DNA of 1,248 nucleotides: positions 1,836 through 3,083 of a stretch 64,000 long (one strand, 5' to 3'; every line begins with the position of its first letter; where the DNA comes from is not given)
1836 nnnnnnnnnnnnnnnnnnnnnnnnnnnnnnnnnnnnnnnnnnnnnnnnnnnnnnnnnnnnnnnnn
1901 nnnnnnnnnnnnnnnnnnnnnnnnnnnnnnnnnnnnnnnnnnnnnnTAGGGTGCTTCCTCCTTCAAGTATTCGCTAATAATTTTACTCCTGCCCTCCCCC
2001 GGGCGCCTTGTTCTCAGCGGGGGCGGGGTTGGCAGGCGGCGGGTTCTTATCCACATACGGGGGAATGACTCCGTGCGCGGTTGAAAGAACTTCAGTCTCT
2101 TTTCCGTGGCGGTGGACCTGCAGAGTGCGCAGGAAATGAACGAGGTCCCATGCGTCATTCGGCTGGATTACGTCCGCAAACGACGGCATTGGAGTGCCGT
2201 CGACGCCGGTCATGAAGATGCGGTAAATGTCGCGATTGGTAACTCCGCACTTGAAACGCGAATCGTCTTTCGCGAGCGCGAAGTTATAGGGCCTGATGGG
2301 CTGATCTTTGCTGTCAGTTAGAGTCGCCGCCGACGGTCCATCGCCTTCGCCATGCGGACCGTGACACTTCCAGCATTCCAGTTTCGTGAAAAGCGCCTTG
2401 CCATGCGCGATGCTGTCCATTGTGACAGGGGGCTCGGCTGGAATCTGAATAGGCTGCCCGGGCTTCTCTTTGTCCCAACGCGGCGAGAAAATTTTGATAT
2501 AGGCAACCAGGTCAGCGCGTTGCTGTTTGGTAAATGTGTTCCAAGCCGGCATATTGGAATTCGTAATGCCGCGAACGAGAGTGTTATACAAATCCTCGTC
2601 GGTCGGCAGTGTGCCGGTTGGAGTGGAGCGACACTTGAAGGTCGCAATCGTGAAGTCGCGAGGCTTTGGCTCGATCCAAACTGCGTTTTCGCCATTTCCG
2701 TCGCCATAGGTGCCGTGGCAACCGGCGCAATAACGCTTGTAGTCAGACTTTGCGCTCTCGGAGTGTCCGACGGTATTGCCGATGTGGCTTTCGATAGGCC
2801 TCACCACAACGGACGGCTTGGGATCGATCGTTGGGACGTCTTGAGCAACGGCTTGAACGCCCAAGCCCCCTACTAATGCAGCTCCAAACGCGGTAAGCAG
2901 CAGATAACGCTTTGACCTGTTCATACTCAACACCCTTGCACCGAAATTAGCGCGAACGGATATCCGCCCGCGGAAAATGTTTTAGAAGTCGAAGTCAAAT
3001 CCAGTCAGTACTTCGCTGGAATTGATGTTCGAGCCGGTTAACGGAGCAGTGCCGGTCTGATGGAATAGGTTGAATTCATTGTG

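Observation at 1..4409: rus-operon-like gene order in a probable acidobacterium: Cyc2-type porin-cytochrome, dihaem cytochrome c, cupredoxin, CoxB, CoxA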

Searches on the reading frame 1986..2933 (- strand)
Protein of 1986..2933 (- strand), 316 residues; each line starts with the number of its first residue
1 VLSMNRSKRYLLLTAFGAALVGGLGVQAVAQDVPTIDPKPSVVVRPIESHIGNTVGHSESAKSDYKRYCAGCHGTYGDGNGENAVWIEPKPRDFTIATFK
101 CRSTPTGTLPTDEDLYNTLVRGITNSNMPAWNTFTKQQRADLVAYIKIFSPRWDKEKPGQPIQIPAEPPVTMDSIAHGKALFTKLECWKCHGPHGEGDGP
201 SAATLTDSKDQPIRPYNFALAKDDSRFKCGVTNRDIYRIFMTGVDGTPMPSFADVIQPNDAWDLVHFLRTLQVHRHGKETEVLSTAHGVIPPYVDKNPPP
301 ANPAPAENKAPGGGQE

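Call 4: search_protein_families(library=pfam, proteins=[window:1986-2933:-], max_evalue=0.1)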
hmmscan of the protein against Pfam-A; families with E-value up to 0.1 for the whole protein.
window:1986-2933:- (316 aa): 4 families
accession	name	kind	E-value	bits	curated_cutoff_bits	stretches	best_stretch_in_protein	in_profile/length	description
PF00034.26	Cytochrom_C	-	4.3e-21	76.5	21.3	2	175-271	1-89/90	Cytochrome c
PF13442.11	Cytochrome_CBB3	-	1.1e-19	71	27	2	61-146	6-68/68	Cytochrome C oxidase, cbb3-type, subunit III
PF09699.15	Paired_CXXCH_1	-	0.0074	16.4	20.6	0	184-196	6-18/41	Doubled CXXCH motif (Paired_CXXCH_1)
PF14537.11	Cytochrom_c3_2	-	0.064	14.2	25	0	178-196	51-69/79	Cytochrome c3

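Call 5: search_protein_families(library=ncbifam, proteins=[window:1986-2933:-], max_evalue=0.1)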
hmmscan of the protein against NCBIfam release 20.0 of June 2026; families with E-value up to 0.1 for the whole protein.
window:1986-2933:- (316 aa): 11 families
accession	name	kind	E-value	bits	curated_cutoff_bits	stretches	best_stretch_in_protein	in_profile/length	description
NF011054.0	PRK14486.1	equivalog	5.8e-15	55.6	447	2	141-274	178-293/294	putative bifunctional cbb3-type cytochrome c oxidase subunit II/cytochrome c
NF033864.1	cytochrome579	equivalog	5.2e-13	49.1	280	2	165-208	39-83/179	cytochrome 579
NF050122.1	bc1_QcrC_actin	exception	4.1e-09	36.1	200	1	171-201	37-68/253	cytochrome bc1 complex diheme cytochrome c subunit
TIGR00782.1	ccoP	equivalog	2.5e-06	27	179.95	1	125-207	167-235/285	cytochrome-c oxidase, cbb3-type subunit III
NF040606.1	CytoC_perox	subfamily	0.00083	18.7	150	1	148-198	280-320/524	di-heme-cytochrome C peroxidase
TIGR03872.1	cytochrome_MoxG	equivalog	0.0012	19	147.8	0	59-79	45-65/133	cytochrome c(L), periplasmic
NF045773.1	cytochro_C550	exception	0.0059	16.6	125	0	59-79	50-70/118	cytochrome c550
TIGR03874.1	4cys_cytochr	equivalog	0.013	15.3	161.75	0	185-208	42-64/143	c-type cytochrome, methanol metabolism-related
TIGR01905.1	paired_CXXCH_1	subfamily_domain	0.017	15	25.2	0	183-195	5-17/41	doubled CXXCH domain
NF045774.1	cytochro_C551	exception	0.044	13.8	118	0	55-76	36-57/110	cytochrome c551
TIGR04484.1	thiosulf_SoxA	equivalog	0.058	12.7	110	0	127-194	68-133/212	sulfur oxidation c-type cytochrome SoxA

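Call 21: search_solved_structures(query=window:1986-2933:-, max_evalue=0.01, show_alignments=2)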
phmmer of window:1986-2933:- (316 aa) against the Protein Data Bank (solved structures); distinct sequences matched with E-value up to 0.01: 5.
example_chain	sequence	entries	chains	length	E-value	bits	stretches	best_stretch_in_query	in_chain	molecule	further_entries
6h5l_B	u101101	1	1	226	4.9e-56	193.4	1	58-271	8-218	Conserved hypothetical cytochrome protein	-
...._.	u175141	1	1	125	5.1e-06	29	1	164-270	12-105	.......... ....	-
7o9u_A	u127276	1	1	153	1e-05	28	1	164-270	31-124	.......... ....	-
6lod_E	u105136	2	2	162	0.0013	21.1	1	59-95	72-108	Cytochrome c domain-containing protein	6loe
6f0k_E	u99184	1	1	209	0.0091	18.3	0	170-282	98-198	Quinol:cytochrome c oxidoreductase monoheme cytochrome subunit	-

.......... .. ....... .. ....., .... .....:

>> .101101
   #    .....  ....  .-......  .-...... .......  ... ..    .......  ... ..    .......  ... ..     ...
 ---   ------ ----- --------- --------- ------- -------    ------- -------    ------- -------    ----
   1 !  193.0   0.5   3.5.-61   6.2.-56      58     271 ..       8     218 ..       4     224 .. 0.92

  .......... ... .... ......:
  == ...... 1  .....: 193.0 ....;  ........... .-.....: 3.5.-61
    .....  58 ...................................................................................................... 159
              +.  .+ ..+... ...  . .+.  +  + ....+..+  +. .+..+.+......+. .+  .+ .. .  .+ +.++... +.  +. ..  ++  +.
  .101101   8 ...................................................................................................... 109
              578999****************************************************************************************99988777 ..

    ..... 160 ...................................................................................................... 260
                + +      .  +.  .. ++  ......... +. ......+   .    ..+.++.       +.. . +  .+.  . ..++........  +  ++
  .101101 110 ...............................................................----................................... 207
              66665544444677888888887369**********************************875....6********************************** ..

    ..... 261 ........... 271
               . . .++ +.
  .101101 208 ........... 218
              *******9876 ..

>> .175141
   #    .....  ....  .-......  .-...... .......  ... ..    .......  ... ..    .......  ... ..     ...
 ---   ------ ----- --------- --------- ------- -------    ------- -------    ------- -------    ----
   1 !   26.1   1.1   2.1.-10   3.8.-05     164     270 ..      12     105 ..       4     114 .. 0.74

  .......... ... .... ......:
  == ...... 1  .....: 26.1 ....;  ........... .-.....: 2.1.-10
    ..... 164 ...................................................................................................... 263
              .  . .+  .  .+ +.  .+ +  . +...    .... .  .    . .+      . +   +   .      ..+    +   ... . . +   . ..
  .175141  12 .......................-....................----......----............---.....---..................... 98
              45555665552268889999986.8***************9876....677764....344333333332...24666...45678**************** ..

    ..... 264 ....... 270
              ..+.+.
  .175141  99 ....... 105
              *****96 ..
